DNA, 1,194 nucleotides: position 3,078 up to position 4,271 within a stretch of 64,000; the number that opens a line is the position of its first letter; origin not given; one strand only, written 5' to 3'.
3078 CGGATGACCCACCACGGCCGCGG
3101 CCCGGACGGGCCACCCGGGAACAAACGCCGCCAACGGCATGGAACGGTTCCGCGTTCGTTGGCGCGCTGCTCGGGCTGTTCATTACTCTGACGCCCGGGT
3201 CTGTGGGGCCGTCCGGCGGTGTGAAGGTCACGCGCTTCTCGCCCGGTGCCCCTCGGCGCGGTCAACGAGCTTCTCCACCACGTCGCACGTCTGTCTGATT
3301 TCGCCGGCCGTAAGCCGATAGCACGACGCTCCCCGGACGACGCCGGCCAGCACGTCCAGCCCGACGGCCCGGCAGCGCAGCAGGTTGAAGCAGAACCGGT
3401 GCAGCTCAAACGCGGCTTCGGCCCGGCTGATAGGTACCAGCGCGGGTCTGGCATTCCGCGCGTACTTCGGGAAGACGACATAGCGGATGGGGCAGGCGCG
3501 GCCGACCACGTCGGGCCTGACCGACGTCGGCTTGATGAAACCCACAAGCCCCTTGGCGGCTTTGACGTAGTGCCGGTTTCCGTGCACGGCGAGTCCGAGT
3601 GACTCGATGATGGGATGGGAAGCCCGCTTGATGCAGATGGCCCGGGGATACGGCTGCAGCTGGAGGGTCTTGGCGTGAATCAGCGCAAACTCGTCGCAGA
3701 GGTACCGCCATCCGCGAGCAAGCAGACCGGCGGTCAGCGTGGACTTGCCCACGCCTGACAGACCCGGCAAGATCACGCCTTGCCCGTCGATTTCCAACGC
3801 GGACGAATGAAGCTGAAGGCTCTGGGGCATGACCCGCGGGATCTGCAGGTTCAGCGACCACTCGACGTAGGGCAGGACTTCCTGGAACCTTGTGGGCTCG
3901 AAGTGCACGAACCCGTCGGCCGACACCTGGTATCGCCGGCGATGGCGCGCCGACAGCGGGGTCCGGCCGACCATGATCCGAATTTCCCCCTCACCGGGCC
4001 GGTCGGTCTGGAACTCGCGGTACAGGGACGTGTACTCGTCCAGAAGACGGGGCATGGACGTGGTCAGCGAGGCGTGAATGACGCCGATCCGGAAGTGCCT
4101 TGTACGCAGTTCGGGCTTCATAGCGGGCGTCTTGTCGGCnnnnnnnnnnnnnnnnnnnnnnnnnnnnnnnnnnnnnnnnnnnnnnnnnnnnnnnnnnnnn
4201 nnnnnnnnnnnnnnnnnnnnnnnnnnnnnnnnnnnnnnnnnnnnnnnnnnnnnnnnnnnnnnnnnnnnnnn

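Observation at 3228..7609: HPr-kinase-like / PqqD / NTP_transf_5 triad: peptide-tailoring enzymes with no core RiPP enzyme and no visible precursor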

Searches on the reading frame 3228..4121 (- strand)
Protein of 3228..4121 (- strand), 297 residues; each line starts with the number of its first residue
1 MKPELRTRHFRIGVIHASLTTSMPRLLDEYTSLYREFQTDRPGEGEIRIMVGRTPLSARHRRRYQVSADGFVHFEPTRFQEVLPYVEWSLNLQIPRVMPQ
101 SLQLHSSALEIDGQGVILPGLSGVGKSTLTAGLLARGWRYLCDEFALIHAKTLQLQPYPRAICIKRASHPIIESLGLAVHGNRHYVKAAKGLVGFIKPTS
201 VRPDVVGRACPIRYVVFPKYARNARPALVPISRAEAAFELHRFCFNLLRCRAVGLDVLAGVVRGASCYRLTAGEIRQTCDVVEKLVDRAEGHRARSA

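Call 3: search_protein_families(library=pfam, proteins=[window:3228-4121:-], max_evalue=0.01)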
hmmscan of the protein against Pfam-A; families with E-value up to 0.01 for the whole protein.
window:3228-4121:- (297 aa): 1 family
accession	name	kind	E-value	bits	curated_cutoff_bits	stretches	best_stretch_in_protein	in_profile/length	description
PF07475.17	Hpr_kinase_C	-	2e-07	31.2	33.3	1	100-151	5-56/171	HPr Serine kinase C-terminal domain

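Call 4: search_protein_families(library=ncbifam, proteins=[window:3228-4121:-], max_evalue=0.01)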
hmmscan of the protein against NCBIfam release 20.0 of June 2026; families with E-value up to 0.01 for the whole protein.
window:3228-4121:- (297 aa): 5 families
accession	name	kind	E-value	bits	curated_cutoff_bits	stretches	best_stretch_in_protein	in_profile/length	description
TIGR04352.1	HprK_rel_A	equivalog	3.8e-52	177.1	200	1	9-285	2-280/280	HprK-related kinase A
TIGR00679.1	hpr-ser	equivalog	2.7e-08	33.4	240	1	93-150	123-180/300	HPr(Ser) kinase/phosphatase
NF003883.0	PRK05428.2-1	equivalog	3.1e-06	26.7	252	1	100-151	14-65/189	HPr kinase/phosphorylase-related protein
TIGR04355.1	HprK_rel_B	hypoth_equivalog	5.6e-06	25.7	200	1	101-154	144-197/351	HprK-related kinase B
TIGR04249.1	SCM_chp_ScmC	equivalog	3.1e-05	23.5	125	1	102-152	126-175/292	SynChlorMet cassette protein ScmC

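Call 5: find_encoding_contigs(protein=window:3228-4121:-, flank=10000, max_places=6)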
Protein window:3228-4121:- (297 aa): no gene with exactly this product is on record in the collection.

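Call 6: find_homologous_proteins(query=window:3228-4121:-)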
Query window:3228-4121:- (297 aa): 257 proteins with E <= 0.001 among 5540 candidates; the best 120 are listed.
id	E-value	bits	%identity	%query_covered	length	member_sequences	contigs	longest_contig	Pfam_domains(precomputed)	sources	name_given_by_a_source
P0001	1.3e-179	613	90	100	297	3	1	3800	PF07475.18,PF27840.1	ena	-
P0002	4.1e-129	448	68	95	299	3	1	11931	PF07475.18,PF27840.1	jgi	jgi:HprK-related kinase A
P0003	8.0e-127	440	67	96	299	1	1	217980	PF07475.18,PF27840.1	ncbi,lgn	-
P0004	1.4e-126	439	65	98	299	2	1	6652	PF07475.18,PF27840.1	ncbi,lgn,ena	-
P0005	4.6e-126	438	66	100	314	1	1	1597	PF07475.18,PF27840.1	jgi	jgi:HprK-related kinase A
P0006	9.0e-126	437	65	98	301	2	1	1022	PF07475.18,PF27840.1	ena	-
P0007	2.0e-121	422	60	100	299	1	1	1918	PF07475.18,PF27840.1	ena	-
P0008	3.4e-121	422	60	100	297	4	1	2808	PF07475.18,PF27840.1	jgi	-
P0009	4.0e-121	422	63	100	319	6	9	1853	PF07475.18,PF27840.1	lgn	-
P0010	1.3e-119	417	61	98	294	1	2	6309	PF07475.18,PF27840.1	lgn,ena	-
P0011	2.3e-118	412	61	98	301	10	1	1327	PF07475.18,PF27840.1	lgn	-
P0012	2.3e-118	412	61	95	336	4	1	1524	PF07475.18,PF27840.1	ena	-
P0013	3.5e-118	412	60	98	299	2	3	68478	PF07475.18,PF27840.1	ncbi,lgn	-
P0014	1.9e-117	409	61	97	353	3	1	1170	PF07475.18,PF27840.1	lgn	-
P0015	1.2e-116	407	58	100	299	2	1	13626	PF07475.18,PF27840.1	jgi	jgi:HprK-related kinase A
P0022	2.1e-113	396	59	96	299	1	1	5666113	PF07475.18,PF27840.1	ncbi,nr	ncbi:MAG: hypothetical protein JSU63_15825 [Phycisphaerales bacterium]|nr:MAG: hypothetical protein 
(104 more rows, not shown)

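Call 7: find_encoding_contigs(protein=P0003, flank=10000, max_places=2)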
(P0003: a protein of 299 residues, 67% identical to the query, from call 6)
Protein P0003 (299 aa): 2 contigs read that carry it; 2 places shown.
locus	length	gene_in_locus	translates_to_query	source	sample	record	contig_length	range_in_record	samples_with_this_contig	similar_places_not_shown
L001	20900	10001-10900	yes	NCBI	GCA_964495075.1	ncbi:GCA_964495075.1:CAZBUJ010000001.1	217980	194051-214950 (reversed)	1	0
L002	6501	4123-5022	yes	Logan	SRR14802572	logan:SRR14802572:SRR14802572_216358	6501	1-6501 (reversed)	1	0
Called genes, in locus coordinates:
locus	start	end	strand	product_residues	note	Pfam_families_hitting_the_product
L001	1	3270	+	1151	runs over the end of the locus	PF00133:tRNA-synt_1, PF08264:Anticodon_1, PF19302:DUF5915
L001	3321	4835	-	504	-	-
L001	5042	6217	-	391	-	PF01264:Chorismate_synt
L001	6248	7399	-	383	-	PF14907:NTP_transf_5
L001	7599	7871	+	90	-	-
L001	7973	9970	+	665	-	PF07884:VKOR, PF01323:DSBA, PF13462:Thioredoxin_4, PF13743:Thioredoxin_5, PF05402:PqqD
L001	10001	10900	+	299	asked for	PF27840:ScmC (weak), PF07475:Hpr_kinase_C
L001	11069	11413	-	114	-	PF01740:STAS, PF13466:STAS_2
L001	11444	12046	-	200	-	-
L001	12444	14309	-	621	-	PF01343:Peptidase_S49, PF00574:CLP_protease (faint), PF01343:Peptidase_S49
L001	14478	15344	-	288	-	-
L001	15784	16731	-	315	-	PF10418:DHODB_Fe-S_bind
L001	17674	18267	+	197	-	-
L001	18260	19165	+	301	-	-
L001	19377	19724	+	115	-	-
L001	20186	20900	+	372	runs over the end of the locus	PF00072:Response_reg, PF13487:HD_5, PF01966:HD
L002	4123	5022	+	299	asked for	PF27840:ScmC (weak), PF07475:Hpr_kinase_C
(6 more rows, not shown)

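Call 8: find_encoding_contigs(protein=P0022, flank=10000, max_places=2)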
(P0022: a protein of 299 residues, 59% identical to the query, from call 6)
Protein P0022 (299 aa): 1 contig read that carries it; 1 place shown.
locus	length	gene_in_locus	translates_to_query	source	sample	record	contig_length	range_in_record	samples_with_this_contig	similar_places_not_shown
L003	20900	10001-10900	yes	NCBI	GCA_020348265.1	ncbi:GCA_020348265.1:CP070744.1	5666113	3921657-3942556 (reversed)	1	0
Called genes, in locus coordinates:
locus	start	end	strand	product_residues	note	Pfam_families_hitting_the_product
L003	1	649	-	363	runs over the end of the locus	PF04015:DUF362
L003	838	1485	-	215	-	PF20244:DUF6599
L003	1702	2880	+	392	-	PF00817:IMS, PF11798:IMS_HHH (weak), PF21999:IMS_HHH_1, PF11799:IMS_C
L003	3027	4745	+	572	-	PF13360:PQQ_2, PF01841:Transglut_core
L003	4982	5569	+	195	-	-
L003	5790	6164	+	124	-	PF01710:HTH_Tnp_IS630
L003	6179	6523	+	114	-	PF13358:DDE_3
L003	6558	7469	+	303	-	PF00557:Peptidase_M24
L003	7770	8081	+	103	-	-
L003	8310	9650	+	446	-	PF07884:VKOR, PF13462:Thioredoxin_4, PF01323:DSBA, PF13743:Thioredoxin_5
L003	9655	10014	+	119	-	PF05402:PqqD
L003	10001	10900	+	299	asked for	PF27840:ScmC, PF07475:Hpr_kinase_C (weak)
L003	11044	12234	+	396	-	PF14907:NTP_transf_5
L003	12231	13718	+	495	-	PF13579:Glyco_trans_4_4, PF13439:Glyco_transf_4, PF13692:Glyco_trans_1_4 (weak)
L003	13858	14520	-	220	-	PF00753:Lactamase_B, PF12706:Lactamase_B_2 (weak)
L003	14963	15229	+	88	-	-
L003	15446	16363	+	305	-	PF00005:ABC_tran, PF13304:AAA_21, PF13732:DrrA1-3_C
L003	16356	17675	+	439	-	PF12698:ABC2_membrane_3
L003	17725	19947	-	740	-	-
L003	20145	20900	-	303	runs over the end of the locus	PF07603:Lcl_C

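Call 15: find_related_loci(query=A1, collection=genome_contigs, flank=10000)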
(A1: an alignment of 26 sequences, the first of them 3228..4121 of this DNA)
Query A1 (297 aa) in genome_contigs; peptide patterns used: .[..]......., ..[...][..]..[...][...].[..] (x = any residue, [..] = any of these).
74 stretches matched a pattern; 64 encode a relative of the query (tblastn E <= 1e-3); 64 distinct loci.
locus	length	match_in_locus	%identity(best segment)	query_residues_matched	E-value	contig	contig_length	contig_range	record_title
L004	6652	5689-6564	65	6-297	7e-130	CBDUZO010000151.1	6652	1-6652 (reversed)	MAG TPA_asm: uncultured Phycisphaerales bacterium isolate SRR22302362_binner23_Refined_17 genome assembly, contig: ERZ25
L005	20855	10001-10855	67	2-286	2e-129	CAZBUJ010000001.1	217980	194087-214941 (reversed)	MAG TPA_asm: uncultured Phycisphaeraceae bacterium isolate SRP323688_co1_260 genome assembly, contig: NODE_106_length_21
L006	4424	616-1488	65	6-296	6e-131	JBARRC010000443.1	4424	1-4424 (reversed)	MAG: Phycisphaerae bacterium isolate MFD13433_ilm_asm_bin31 k127_149842, whole genome shotgun sequence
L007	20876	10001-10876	60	6-297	1e-121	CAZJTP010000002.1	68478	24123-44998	MAG TPA_asm: uncultured Phycisphaeraceae bacterium isolate binchicken_co116_291 genome assembly, contig: NODE_253_length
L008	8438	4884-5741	61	1-286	3e-119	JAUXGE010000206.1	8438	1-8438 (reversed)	MAG: Planctomycetota bacterium isolate CSMAG_2921 CSMAG_2921_k117_7875722_length_8438_cov_18.7426, whole genome shotgun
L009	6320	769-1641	60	7-297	7e-118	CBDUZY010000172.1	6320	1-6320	MAG TPA_asm: uncultured bacterium isolate SRR22302364_concoct_124 genome assembly, contig: ERZ25073603.8847, whole genom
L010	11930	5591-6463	62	7-297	1e-117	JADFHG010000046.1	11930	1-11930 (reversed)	MAG: Planctomycetota bacterium isolate B33T1L10 B33T1L10_NODE8647, whole genome shotgun sequence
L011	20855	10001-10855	59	9-294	5e-117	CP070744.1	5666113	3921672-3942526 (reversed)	MAG: Phycisphaerales bacterium isolate bin37 chromosome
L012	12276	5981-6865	58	3-297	2e-113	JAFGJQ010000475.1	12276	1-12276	MAG: Phycisphaerae bacterium isolate Zod_Metabat.286 k87_13466423, whole genome shotgun sequence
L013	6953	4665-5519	59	2-286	4e-113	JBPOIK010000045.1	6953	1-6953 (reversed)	MAG: Planctomycetota bacterium isolate MAG_549 c_000000542803, whole genome shotgun sequence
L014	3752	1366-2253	54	2-297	2e-112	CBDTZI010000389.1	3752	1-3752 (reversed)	MAG TPA_asm: uncultured bacterium isolate ERR2431947_binner23_Refined_49 genome assembly, contig: ERZ24794554.22148, who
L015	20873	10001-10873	56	6-296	1e-110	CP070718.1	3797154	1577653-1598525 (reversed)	MAG: Phycisphaerales bacterium isolate bin470 chromosome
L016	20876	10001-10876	55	6-297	3e-110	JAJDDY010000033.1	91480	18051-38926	MAG: Phycisphaerae bacterium isolate OFTM250 OFTM250_32, whole genome shotgun sequence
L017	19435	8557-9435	57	1-291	9e-110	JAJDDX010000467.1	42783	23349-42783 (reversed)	MAG: Phycisphaerae bacterium isolate OFTM243 OFTM243_466, whole genome shotgun sequence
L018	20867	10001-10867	56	9-297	1e-108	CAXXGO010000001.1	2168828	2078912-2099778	MAG: Phycisphaerae bacterium isolate c853687f-fc16-43d1-893a-c6280bf959b9 genome assembly, contig: contig_1, whole genom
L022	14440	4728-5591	53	7-291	6e-105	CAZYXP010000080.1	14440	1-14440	MAG TPA_asm: uncultured Phycisphaeraceae bacterium isolate binchicken_co275_130 genome assembly, contig: NODE_5998_lengt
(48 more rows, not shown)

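Call 19: find_encoding_contigs(protein=P0001, flank=10000, max_places=3)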
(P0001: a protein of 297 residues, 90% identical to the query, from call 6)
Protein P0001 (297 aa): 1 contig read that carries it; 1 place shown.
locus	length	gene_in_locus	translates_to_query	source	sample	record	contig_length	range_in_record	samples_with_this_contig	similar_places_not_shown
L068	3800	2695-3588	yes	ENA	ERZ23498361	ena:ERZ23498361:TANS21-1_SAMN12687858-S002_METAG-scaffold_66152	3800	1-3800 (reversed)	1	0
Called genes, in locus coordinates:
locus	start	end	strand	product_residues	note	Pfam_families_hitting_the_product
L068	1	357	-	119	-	?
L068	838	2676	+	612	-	PF07884:VKOR, PF13462:Thioredoxin_4, PF01323:DSBA, PF13743:Thioredoxin_5, PF05402:PqqD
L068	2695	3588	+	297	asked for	PF27840:ScmC, PF07475:Hpr_kinase_C (weak)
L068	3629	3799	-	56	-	?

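Call 35: search_solved_structures(query=A1, max_evalue=1, show_alignments=2)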
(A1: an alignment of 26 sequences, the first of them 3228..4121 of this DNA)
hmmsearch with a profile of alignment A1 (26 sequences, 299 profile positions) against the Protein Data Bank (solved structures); distinct sequences matched with E-value up to 1: 57.
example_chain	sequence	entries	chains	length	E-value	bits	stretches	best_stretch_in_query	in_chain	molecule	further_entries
3tqf_A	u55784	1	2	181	7.9e-05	24.6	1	106-153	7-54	Hpr(Ser) kinase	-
1knx_A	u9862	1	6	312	8.4e-05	24.6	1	69-146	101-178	Probable HPr(Ser) kinase/phosphatase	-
1ko7_A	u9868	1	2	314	0.00031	22.7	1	100-146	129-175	Hpr kinase/phosphatase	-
2qmh_A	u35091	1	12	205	0.00059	21.8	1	100-146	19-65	HPr kinase/phosphorylase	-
1jb1_A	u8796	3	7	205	0.00059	21.8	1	100-146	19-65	HPRK PROTEIN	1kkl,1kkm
7z15_K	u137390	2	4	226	0.0023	19.8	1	109-146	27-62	Alpha-D-ribose 1-methylphosphonate 5-triphosphate synthase subunit PhnL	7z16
7qkr_A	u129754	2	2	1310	0.0074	18.2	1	114-149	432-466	Plasma membrane ATP-binding cassette transporter required for the export of a-factor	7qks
8wd9_D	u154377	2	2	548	0.02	16.8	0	114-136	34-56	Probable dipeptide-transport ATP-binding protein ABC transporter DppD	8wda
8wdb_D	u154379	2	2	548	0.02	16.8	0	114-136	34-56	Probable dipeptide-transport ATP-binding protein ABC transporter DppD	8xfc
3ux8_A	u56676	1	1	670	0.023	16.5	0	114-139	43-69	Excinuclease ABC, A subunit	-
2r6f_A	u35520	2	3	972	0.051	15.4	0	114-139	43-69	Excinuclease ABC subunit A | Excinuclease ABC, A subunit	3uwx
6c2u_A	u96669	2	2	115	0.056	15.3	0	114-133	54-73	phosphate-loop protein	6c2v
4loa_A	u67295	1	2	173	0.065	15.1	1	116-136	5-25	De-novo design amidase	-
2vf7_A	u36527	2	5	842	0.07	15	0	115-137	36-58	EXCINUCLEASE ABC, SUBUNIT A. | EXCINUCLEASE ABC SUBUNIT A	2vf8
3cr8_A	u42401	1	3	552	0.14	14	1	112-138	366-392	Sulfate adenylyltransferase, adenylylsulfate kinase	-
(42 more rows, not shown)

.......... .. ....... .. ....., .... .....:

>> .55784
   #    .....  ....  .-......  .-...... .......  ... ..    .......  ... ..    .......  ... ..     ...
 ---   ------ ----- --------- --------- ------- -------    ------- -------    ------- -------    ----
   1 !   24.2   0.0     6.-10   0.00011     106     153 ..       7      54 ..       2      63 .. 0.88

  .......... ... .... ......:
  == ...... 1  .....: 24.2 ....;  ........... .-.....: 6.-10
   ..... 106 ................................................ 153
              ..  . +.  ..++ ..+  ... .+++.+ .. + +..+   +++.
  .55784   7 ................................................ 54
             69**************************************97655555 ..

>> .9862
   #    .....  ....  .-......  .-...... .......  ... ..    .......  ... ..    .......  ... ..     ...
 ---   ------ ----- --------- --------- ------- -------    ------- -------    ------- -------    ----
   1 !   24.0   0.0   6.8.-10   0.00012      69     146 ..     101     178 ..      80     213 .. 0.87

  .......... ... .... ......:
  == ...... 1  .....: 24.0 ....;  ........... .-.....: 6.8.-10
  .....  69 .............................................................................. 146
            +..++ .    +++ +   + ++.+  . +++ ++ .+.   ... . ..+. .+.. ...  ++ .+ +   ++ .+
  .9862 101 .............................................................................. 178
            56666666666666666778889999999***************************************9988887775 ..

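Call 44: predict_structure(alignment_id=A1)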
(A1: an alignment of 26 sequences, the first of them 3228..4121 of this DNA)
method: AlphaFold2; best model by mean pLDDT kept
length: 297 residues; sequences in the alignment: 26
mean_pLDDT: 92.4   pTM: 0.89
mean pLDDT of the five models: 92.4, 92.1, 91.8, 91.0, 90.6
residues with pLDDT >= 90: 248; 70-90: 37; 50-70: 11; < 50: 1
segments of 3 or more residues with pLDDT < 50: none
pLDDT, mean of each block of 10 residues (from residue 1): 88 97 96 97 96 80 90 92 95 94 97 96 91 97 96 97 94 94 82 93 96 96 94 96 92 94 97 96 85 54
secondary structure, 60 per line:
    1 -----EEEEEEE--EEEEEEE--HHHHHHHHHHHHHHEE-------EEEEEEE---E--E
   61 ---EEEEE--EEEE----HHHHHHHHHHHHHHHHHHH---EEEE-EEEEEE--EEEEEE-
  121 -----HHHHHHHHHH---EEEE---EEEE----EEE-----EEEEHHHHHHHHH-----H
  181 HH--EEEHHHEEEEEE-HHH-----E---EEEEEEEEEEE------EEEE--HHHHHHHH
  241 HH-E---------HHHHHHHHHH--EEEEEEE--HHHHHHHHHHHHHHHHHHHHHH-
elements in order: E6-12 E15-21 H24-37 E47-53 E64-68 E71-74 H79-97 E101-104 E106-111 E114-119 H126-135 E139-142 E146-149 E154-156 E162-165 H166-174 E185-187 E191-196 E210-220 E227-230 H233-242 H254-263 E266-272 H275-296

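Call 47: fold_search(model_id=the predicted structure, library=pdb)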
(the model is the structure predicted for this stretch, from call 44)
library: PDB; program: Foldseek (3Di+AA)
matches with E <= 10: 166; with E <= 0.001: 52
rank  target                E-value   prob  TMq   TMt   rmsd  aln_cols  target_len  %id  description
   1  2pc9_A                8.4e-07  1.00  0.53  0.33   8.5       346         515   15  Crystal Structure Of ATP-Dependent Phosphoenolpyruvate Carboxykinase From Thermus thermophilus HB8 (released 2007-10-02)
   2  1xkv_B                1.4e-06  1.00  0.55  0.34   8.5       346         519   15  Crystal Structure Of ATP-Dependent Phosphoenolpyruvate Carboxykinase From Thermus thermophilus HB8 (released 2005-10-11)
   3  1j3b_A                1.4e-06  1.00  0.54  0.33  11.2       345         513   16  Crystal structure of ATP-dependent phosphoenolpyruvate carboxykinase from Thermus thermophilus HB8 (released 2003-02-11)
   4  2pc9_D                1.5e-06  1.00  0.53  0.33   8.4       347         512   15  Crystal Structure Of ATP-Dependent Phosphoenolpyruvate Carboxykinase From Thermus thermophilus HB8 (released 2007-10-02)
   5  2pc9_C                1.7e-06  1.00  0.56  0.35   8.0       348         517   15  Crystal Structure Of ATP-Dependent Phosphoenolpyruvate Carboxykinase From Thermus thermophilus HB8 (released 2007-10-02)
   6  1j3b_B                2.3e-06  1.00  0.53  0.33   8.6       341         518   15  Crystal structure of ATP-dependent phosphoenolpyruvate carboxykinase from Thermus thermophilus HB8 (released 2003-02-11)
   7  6asn                  2.3e-06  1.00  0.50  0.31   8.6       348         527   12  E. coli phosphoenolpyruvate carboxykinase K212I F216V mutant bound to methanesulfonate (released 2018-08-29)
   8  2pc9_B                2.4e-06  1.00  0.58  0.36   7.6       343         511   16  Crystal Structure Of ATP-Dependent Phosphoenolpyruvate Carboxykinase From Thermus thermophilus HB8 (released 2007-10-02)
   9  6at3_A                2.6e-06  1.00  0.56  0.34   9.0       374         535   11  E. coli phosphoenolpyruvate carboxykinase Y207F mutant bound to thiosulfate and oxaloacetate (released 2018-08-29)
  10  1k3c                  2.8e-06  1.00  0.54  0.33   9.7       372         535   13  Phosphoenolpyruvate carboxykinase in complex with ADP, AlF3 and Pyruvate (released 2001-12-19)
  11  1yvy_A                3.1e-06  1.00  0.52  0.34   9.2       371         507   13  Crystal structure of Anaerobiospirillum succiniciproducens phosphoenolpyruvate carboxykinase (released 2005-07-26)
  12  1yvy_B                3.1e-06  1.00  0.48  0.31  11.4       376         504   12  Crystal structure of Anaerobiospirillum succiniciproducens phosphoenolpyruvate carboxykinase (released 2005-07-26)
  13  1oen                  3.3e-06  1.00  0.57  0.35   8.8       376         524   11  PHOSPHOENOLPYRUVATE CARBOXYKINASE (released 1996-11-08)
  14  9a4u_A                3.3e-06  1.00  0.51  0.31   8.3       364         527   12  Integrative model of PCKA-QOX2 by crosslinking MS and deep learning (released 2024-09-18)
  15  6crt                  4.2e-06  1.00  0.59  0.36   8.7       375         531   12  Arg65Gln Mutagenic E.coli PCK (released 2018-04-04)
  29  3tqf_A                1.5e-05  1.00  0.34  0.56   6.4       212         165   14  Structure of the Hpr(Ser) kinase/phosphatase from Coxiella burnetii (released 2011-09-21)
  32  3tqf_B                2.0e-05  1.00  0.32  0.57   7.1       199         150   14  Structure of the Hpr(Ser) kinase/phosphatase from Coxiella burnetii (released 2011-09-21)
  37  1knx_D                3.3e-05  1.00  0.36  0.35  11.0       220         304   15  HPr kinase/phosphatase from Mycoplasma pneumoniae (released 2002-12-31)
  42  1knx_F                8.1e-05  1.00  0.36  0.35  10.5       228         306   14  HPr kinase/phosphatase from Mycoplasma pneumoniae (released 2002-12-31)
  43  1knx_C                1.2e-04  1.00  0.36  0.36   9.1       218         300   15  HPr kinase/phosphatase from Mycoplasma pneumoniae (released 2002-12-31)
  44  1knx_A                1.2e-04  1.00  0.37  0.36  10.1       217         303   15  HPr kinase/phosphatase from Mycoplasma pneumoniae (released 2002-12-31)
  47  1knx_B                3.4e-04  1.00  0.36  0.36  10.1       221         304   15  HPr kinase/phosphatase from Mycoplasma pneumoniae (released 2002-12-31)
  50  1knx_E                6.9e-04  1.00  0.36  0.34   9.3       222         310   14  HPr kinase/phosphatase from Mycoplasma pneumoniae (released 2002-12-31)
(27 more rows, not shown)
